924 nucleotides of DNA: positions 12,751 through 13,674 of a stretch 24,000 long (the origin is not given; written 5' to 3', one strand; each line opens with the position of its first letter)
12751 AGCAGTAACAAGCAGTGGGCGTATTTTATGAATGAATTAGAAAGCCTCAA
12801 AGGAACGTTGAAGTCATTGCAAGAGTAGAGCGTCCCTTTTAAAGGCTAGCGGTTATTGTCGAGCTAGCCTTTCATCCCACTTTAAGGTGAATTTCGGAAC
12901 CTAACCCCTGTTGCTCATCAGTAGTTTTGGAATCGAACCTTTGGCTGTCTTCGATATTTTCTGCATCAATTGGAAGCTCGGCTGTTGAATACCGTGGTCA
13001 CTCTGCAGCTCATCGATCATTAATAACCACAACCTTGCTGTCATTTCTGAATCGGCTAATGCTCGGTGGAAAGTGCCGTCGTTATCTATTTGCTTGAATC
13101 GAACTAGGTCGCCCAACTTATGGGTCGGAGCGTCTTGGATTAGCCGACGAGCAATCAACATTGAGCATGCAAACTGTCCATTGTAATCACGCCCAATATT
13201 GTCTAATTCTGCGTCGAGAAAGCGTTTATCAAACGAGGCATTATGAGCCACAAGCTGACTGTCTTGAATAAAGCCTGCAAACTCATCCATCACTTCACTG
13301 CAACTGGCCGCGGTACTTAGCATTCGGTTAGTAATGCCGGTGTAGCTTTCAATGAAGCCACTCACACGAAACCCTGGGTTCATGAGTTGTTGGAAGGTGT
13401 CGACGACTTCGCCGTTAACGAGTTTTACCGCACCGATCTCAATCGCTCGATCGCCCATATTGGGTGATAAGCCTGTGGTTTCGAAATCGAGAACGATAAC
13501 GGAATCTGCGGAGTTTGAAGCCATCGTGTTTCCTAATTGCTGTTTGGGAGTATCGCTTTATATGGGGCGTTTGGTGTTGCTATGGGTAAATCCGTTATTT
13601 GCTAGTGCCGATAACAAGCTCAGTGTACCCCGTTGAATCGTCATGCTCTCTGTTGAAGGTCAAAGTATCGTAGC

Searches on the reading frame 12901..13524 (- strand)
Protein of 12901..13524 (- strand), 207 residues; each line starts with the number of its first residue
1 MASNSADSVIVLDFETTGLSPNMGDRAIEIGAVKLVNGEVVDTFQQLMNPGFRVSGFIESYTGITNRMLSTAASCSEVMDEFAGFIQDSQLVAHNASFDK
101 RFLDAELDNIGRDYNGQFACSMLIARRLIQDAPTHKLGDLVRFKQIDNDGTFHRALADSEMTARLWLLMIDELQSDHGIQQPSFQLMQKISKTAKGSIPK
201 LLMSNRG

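Call 76: search_protein_families(library=ncbifam, proteins=[window:12901-13524:-], max_evalue=0.00001)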
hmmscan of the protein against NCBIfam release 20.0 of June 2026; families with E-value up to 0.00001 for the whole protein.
window:12901-13524:- (207 aa): 27 families (the best 25 are shown)
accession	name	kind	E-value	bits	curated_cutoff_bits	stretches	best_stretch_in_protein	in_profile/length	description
NF005906.0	PRK07883.1-4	equivalog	7.8e-51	173.1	495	1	8-181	7-179/563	DEDD exonuclease domain-containing protein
NF001688.0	PRK00448.1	equivalog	3.9e-40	137.4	873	1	8-190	424-603/1445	PolC-type DNA polymerase III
NF005289.0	PRK06807.1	equivalog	1.9e-36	125.9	335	1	7-167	8-166/313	3'-5' exonuclease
NF005981.0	PRK08074.1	equivalog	2e-36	125.4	789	1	8-204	4-197/931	ATP-dependent DNA helicase DinG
NF005836.0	PRK07740.1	equivalog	3.7e-36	124.8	261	1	8-176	60-229/244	hypothetical protein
NF005907.0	PRK07883.1-5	equivalog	4.4e-35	121.1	454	1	9-172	30-194/584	DEDD exonuclease domain-containing protein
TIGR01405.1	polC_Gram_pos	equivalog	2.4e-33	115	1043.45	1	9-181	191-361/1211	DNA polymerase III subunit alpha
NF005905.0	PRK07883.1-3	equivalog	5.5e-33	114.4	508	1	9-180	26-197/581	DEDD exonuclease domain-containing protein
TIGR01406.1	dnaQ_proteo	equivalog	2.4e-30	105.9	222.7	1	10-183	3-183/231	DNA polymerase III subunit epsilon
NF004316.1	PRK05711.1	equivalog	6.8e-30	104.4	196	1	10-183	4-182/234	DNA polymerase III subunit epsilon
TIGR01407.1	dinG_rel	hypoth_equivalog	4.5e-28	98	547.7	1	10-174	3-166/889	putative DnaQ family exonuclease/DinG family helicase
NF006316.0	PRK08517.1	equivalog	6.3e-28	97.8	247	1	9-173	72-233/270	3'-5' exonuclease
NF005904.0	PRK07883.1-2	equivalog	1e-26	93.4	969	1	8-173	31-197/584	DEDD exonuclease domain-containing protein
TIGR00573.1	dnaq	subfamily_domain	1.7e-26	93.1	71.5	1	7-188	7-194/217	exonuclease, DNA polymerase III, epsilon subunit family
NF005903.0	PRK07883.1-1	equivalog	1.1e-23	83.5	1038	1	8-170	41-210/642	DEDD exonuclease domain-containing protein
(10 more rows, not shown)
